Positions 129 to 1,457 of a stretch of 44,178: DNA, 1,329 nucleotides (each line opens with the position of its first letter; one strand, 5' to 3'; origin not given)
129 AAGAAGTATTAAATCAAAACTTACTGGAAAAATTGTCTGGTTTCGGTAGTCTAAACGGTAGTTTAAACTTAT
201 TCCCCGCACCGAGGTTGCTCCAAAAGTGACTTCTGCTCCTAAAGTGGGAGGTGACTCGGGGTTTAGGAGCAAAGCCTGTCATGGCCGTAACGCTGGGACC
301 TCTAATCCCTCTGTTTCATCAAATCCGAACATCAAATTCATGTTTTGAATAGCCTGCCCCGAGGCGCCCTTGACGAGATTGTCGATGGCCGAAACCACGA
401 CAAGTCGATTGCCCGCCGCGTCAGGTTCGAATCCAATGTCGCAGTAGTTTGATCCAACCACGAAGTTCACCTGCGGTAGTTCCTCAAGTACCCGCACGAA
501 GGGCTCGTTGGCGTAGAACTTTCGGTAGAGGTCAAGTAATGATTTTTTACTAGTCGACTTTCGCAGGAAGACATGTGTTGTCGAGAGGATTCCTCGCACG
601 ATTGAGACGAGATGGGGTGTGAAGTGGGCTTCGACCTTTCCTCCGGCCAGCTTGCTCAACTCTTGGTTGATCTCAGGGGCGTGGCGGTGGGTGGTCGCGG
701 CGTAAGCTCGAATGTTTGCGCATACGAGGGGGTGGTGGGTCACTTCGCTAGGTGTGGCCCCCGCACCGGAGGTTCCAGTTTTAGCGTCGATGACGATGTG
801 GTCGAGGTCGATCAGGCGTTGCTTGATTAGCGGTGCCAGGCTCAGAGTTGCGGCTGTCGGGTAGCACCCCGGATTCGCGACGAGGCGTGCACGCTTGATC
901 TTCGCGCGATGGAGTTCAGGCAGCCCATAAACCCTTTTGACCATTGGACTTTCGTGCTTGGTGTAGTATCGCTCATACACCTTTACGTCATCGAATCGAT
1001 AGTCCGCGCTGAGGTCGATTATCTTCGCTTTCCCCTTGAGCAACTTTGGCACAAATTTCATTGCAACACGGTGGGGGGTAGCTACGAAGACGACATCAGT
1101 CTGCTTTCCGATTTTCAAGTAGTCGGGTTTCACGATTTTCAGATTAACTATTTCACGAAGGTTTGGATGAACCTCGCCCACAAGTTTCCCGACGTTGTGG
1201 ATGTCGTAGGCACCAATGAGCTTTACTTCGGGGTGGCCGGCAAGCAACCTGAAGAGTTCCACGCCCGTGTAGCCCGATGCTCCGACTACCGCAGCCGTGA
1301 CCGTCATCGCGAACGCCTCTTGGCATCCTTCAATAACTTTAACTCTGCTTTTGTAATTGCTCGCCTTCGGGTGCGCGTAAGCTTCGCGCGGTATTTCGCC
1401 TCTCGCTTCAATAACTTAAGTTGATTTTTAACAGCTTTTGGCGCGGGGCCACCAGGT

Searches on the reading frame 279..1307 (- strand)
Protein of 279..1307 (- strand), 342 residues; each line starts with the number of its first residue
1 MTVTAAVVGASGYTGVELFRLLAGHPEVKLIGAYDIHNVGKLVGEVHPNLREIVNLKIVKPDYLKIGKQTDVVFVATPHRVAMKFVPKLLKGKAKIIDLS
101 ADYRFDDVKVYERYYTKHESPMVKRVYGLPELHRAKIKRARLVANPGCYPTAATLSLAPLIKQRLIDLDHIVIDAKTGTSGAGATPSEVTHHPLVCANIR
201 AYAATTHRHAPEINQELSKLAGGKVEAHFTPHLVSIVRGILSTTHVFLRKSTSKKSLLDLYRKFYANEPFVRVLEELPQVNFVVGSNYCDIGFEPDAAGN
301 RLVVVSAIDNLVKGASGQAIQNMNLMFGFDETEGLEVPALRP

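Call 5: search_protein_families(library=pfam, max_evalue=0.001, proteins=[window:279-1307:-])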
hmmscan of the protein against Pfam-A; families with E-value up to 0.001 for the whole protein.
window:279-1307:- (342 aa): 3 families
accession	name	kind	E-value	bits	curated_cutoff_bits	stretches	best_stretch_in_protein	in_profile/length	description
PF22698.1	Semialdhyde_dhC_1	-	5.2e-61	205.7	27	1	148-310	1-165/165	Semialdehyde dehydrogenase, dimerisation domain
PF01118.30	Semialdhyde_dh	-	9.2e-32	110.4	26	1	5-139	2-120/121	Semialdehyde dehydrogenase, NAD binding domain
PF02774.23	Semialdhyde_dhC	-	4.5e-28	99.1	26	1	157-313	1-184/184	Semialdehyde dehydrogenase, dimerisation domain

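Call 76: find_encoding_contigs(protein=window:279-1307:-, flank=10000, max_places=1)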
Protein window:279-1307:- (342 aa): 5 contigs read that carry it; 1 place shown.
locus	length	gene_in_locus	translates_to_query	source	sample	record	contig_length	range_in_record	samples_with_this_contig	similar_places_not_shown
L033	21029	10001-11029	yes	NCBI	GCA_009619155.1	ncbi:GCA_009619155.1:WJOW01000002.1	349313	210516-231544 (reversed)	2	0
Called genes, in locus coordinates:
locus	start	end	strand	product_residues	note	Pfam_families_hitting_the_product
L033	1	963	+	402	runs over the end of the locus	PF00155:Aminotran_1_2, PF01041:DegT_DnrJ_EryC1, PF01212:Beta_elim_lyase (weak), PF00266:Aminotran_5, PF05889:SepSecS, PF00282:Pyridoxal_deC (weak)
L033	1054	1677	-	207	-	PF00009:GTP_EFTU (faint), PF00350:Dynamin_N (faint), PF01926:MMR_HSR1, PF02421:FeoB_N, PF03193:RsgA_GTPase (faint)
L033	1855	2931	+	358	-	PF03773:ArsP_1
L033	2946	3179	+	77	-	PF13192:Thioredoxin_3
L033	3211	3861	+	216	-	-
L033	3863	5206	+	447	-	PF00578:AhpC-TSA (weak), PF08534:Redoxin (weak), PF02683:DsbD_TM, PF13386:DsbD_2 (weak)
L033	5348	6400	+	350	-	PF13593:SBF_like, PF01758:SBF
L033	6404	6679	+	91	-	PF12840:HTH_20 (weak), PF01022:HTH_5, PF01978:TrmB (weak)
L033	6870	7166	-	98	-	PF02597:ThiS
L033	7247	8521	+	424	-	PF00764:Arginosuc_synth, PF24167:DUF7411 (weak), PF20979:Arginosuc_syn_C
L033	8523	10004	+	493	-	PF00206:Lyase_1, PF14698:ASL_C2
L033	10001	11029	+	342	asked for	PF01118:Semialdhyde_dh, PF22698:Semialdhyde_dhC_1, PF02774:Semialdhyde_dhC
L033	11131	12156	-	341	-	PF17835:NOG1_N, PF03193:RsgA_GTPase (faint), PF00009:GTP_EFTU (faint), PF01926:MMR_HSR1, PF02421:FeoB_N, PF06858:NOG1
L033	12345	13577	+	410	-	PF01960:ArgJ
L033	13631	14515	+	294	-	PF00696:AA_kinase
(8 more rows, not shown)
